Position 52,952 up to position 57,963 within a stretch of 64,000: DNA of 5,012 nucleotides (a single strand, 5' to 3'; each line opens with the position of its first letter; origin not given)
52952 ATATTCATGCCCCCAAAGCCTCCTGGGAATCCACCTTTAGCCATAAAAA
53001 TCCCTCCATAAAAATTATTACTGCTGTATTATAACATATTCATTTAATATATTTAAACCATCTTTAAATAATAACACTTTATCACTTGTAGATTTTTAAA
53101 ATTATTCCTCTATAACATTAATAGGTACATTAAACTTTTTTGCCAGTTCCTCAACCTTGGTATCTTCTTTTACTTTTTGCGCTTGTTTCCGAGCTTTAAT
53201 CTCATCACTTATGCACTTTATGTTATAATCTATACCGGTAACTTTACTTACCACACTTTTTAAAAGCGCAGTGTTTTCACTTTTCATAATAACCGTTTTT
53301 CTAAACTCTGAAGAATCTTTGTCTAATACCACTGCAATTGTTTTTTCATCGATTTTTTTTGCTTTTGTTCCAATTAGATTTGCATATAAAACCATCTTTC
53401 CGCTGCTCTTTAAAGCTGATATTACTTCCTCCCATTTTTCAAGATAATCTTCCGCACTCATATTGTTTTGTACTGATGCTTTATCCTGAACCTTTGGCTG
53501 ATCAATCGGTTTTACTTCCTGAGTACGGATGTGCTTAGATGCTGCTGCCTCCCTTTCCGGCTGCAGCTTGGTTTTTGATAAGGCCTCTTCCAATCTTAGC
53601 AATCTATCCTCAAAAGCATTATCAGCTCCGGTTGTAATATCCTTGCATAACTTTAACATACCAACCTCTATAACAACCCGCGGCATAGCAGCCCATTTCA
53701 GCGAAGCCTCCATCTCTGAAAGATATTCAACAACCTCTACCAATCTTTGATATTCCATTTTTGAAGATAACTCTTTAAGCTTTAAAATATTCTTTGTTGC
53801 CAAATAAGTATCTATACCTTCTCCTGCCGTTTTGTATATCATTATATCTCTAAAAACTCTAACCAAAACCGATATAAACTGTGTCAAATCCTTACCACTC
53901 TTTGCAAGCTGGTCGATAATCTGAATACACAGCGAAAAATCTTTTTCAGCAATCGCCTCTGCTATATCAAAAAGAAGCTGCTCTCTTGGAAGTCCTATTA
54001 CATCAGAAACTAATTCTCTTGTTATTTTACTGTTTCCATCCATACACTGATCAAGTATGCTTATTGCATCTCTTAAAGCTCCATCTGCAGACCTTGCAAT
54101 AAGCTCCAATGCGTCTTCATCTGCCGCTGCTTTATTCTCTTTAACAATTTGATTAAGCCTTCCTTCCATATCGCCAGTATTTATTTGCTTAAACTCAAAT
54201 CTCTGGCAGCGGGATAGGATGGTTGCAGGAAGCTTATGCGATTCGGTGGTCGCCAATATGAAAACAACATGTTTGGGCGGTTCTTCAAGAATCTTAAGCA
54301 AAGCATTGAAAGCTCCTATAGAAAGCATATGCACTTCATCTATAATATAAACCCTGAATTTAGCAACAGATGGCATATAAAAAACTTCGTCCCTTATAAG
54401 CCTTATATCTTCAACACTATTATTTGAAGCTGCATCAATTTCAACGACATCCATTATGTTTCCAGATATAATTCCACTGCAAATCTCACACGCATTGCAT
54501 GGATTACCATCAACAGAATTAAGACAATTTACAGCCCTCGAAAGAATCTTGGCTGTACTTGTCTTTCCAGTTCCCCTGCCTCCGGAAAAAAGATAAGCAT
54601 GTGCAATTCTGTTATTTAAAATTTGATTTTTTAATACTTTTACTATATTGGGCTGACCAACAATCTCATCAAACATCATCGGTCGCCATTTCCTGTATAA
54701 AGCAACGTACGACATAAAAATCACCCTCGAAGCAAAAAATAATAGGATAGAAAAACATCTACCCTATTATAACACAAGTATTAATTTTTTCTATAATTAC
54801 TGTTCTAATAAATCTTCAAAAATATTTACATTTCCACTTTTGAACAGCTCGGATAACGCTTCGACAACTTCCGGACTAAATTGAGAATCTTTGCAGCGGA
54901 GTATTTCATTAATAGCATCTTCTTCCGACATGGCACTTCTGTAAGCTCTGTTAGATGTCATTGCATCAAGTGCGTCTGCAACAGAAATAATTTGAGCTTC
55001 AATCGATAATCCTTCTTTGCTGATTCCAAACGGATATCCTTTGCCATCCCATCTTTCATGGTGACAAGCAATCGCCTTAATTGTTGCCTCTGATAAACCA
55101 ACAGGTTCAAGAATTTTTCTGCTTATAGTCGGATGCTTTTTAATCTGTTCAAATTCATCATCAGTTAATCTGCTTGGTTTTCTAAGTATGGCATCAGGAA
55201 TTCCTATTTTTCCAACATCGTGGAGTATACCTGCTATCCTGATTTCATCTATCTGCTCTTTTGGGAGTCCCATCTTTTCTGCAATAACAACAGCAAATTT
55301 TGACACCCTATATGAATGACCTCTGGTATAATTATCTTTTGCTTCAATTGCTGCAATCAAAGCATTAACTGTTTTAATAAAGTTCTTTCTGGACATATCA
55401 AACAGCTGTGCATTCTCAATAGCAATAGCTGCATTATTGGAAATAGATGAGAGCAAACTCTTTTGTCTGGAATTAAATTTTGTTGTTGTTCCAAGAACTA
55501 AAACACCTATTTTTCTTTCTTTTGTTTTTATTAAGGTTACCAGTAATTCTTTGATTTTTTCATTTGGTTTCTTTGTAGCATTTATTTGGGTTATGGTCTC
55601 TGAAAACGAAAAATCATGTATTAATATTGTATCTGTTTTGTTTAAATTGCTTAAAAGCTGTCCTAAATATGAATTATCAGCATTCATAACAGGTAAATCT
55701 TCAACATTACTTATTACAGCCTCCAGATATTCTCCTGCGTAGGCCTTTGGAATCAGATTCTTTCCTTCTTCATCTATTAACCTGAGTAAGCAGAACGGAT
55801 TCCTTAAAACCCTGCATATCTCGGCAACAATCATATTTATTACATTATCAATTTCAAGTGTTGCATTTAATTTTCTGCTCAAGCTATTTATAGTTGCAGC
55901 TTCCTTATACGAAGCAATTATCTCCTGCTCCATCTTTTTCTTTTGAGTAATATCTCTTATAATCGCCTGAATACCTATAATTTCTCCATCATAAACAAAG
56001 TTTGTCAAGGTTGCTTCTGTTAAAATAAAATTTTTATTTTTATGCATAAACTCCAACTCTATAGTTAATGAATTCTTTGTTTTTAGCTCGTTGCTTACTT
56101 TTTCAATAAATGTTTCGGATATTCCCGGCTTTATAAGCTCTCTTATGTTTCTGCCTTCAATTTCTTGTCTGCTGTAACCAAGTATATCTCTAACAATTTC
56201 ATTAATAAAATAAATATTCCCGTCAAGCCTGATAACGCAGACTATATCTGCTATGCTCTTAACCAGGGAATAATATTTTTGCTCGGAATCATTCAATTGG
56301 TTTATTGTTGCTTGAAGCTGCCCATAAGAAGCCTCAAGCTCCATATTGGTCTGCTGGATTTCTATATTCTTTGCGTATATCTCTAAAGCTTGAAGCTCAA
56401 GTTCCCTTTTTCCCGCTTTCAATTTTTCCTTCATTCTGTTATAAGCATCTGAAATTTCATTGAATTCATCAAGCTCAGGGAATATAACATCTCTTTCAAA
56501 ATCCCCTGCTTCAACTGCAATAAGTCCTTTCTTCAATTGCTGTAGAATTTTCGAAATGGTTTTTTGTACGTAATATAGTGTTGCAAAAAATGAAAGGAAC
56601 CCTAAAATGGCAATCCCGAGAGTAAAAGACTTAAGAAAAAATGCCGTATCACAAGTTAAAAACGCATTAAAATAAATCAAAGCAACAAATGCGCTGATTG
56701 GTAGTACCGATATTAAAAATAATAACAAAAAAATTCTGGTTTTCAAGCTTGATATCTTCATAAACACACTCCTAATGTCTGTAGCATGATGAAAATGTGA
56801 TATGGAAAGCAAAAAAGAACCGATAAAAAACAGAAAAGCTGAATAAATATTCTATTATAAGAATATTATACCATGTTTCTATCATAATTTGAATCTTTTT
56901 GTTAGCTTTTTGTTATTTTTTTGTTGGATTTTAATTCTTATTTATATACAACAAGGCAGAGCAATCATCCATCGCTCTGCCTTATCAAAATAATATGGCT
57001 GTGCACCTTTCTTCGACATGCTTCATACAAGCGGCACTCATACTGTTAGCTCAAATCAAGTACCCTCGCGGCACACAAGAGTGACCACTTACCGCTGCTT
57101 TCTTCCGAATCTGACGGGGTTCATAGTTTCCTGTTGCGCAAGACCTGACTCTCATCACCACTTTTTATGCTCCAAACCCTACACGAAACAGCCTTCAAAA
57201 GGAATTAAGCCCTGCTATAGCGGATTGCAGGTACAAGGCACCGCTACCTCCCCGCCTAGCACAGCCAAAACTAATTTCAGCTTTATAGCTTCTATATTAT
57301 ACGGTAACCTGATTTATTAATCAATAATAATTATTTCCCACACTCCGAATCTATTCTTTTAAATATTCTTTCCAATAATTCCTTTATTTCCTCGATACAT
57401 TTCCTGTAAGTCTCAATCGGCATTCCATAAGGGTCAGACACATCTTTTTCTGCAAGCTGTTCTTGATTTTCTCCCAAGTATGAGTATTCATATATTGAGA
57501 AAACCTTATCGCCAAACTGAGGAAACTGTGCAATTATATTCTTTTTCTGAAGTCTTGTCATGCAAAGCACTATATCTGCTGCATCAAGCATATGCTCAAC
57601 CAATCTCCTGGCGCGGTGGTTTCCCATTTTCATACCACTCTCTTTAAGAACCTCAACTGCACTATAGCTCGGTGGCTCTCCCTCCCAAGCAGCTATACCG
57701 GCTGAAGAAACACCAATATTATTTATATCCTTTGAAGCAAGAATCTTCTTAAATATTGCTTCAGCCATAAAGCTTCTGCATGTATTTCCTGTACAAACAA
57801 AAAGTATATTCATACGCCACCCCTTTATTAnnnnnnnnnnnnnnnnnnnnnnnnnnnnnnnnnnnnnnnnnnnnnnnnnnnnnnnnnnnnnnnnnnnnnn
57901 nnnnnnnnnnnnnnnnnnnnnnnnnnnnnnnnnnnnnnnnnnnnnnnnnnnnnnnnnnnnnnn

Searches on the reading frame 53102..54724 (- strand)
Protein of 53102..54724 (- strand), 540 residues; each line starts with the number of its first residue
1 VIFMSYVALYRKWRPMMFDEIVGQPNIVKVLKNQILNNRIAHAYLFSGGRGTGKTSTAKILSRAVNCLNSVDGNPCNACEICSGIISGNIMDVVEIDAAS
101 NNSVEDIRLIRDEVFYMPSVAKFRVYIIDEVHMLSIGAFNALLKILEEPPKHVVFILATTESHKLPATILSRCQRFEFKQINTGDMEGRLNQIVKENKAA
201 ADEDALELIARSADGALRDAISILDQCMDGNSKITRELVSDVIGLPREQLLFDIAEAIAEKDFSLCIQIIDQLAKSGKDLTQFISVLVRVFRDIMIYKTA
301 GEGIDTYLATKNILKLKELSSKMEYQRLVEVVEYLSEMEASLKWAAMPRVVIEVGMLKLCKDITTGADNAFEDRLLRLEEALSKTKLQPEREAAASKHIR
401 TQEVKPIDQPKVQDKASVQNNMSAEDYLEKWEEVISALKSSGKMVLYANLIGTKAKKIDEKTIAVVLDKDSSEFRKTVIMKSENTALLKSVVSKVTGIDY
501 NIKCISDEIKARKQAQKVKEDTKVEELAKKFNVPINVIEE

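Call 9: search_protein_families(library=pfam, proteins=[window:53102-54724:-], max_evalue=0.0001)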
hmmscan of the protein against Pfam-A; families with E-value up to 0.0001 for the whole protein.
window:53102-54724:- (540 aa): 5 families
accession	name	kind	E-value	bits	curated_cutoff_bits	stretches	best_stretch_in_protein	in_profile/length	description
PF13177.12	DNA_pol3_delta2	-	2.6e-45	154.8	27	1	23-181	1-160/161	DNA polymerase III, delta subunit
PF22608.2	DNAX_ATPase_lid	-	4.9e-12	45.9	27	1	187-227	3-43/49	DNA polymerase III clamp loader subunit, ATPase lid domain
PF12169.13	DNA_pol3_gamma3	-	2.2e-11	44.2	24.4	1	234-361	1-129/143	DNA polymerase III subunits gamma and tau domain III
PF00004.35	AAA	-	8.2e-11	42.9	21.2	1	45-177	2-127/131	ATPase family associated with various cellular activities (AAA)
PF06068.19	TIP49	-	4.2e-05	23.3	23.8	0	125-160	277-311/347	TIP49 P-loop domain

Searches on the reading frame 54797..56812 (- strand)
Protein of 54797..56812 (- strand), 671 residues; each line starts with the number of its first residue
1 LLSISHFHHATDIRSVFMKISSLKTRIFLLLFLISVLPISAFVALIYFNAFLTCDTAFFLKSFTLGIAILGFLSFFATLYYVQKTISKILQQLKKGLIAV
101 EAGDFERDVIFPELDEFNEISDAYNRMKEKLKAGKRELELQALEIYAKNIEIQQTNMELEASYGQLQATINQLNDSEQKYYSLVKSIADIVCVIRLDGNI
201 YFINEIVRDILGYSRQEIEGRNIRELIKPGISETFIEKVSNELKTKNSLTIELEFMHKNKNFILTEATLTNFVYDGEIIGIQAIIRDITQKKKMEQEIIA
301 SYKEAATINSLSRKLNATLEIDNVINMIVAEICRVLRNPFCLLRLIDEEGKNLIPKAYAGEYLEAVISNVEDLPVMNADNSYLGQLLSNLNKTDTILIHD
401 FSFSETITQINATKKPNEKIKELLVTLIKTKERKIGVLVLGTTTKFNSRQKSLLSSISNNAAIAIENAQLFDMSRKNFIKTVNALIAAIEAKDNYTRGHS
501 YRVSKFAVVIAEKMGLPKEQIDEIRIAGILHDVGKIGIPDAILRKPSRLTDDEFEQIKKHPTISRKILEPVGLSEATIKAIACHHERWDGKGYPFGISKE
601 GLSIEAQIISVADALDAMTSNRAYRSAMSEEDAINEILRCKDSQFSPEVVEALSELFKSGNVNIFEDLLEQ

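Call 9: search_protein_families(library=pfam, proteins=[window:54797-56812:-], max_evalue=0.0001)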
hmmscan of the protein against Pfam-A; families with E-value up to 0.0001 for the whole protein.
window:54797-56812:- (671 aa): 12 families
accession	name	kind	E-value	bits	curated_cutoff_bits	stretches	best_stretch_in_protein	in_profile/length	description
PF13487.12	HD_5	-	1.7e-35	122.7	27.2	1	485-649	3-170/170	HD domain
PF01966.28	HD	-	8.5e-26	91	22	1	498-618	3-116/116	HD domain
PF13426.13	PAS_9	-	1.6e-14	54.4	27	1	189-290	2-103/103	PAS domain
PF00989.32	PAS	-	1.9e-10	41.2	22.6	1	179-288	2-113/113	PAS fold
PF08448.16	PAS_4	-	3e-08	34.3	23.1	1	185-292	2-109/110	PAS fold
PF08447.18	PAS_3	-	1.3e-07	32.2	25.6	1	202-284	3-88/89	PAS fold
PF13185.12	GAF_2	-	5.2e-07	30.4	28.6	1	319-466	2-136/136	GAF domain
PF13492.12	GAF_3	-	2.3e-06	28.5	27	1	321-467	2-129/129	GAF domain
PF11849.14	DUF3369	-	1.9e-05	25.5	27.2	0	404-471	99-165/168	Domain of unknown function (DUF3369)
PF08668.18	HDOD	-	4.5e-05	23.5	22.9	0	498-555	97-152/196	HDOD domain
PF01590.32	GAF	-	7.6e-05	23.7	22.4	0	321-465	2-133/133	GAF domain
PF00672.30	HAMP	-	7.6e-05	23.4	25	0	84-132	4-52/53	HAMP domain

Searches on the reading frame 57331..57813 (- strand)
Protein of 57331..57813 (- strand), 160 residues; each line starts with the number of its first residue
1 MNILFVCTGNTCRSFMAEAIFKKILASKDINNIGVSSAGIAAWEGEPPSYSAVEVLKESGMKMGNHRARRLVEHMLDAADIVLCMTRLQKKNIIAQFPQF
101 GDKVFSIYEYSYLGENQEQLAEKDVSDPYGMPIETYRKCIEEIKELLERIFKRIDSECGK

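Call 9: search_protein_families(library=pfam, proteins=[window:57331-57813:-], max_evalue=0.0001)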
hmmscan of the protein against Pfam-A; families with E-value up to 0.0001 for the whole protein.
window:57331-57813:- (160 aa): 1 family
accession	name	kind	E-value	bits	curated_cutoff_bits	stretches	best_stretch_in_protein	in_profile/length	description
PF01451.26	LMWPc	-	3.7e-35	121.7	23.2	1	3-149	1-142/144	Low molecular weight phosphotyrosine protein phosphatase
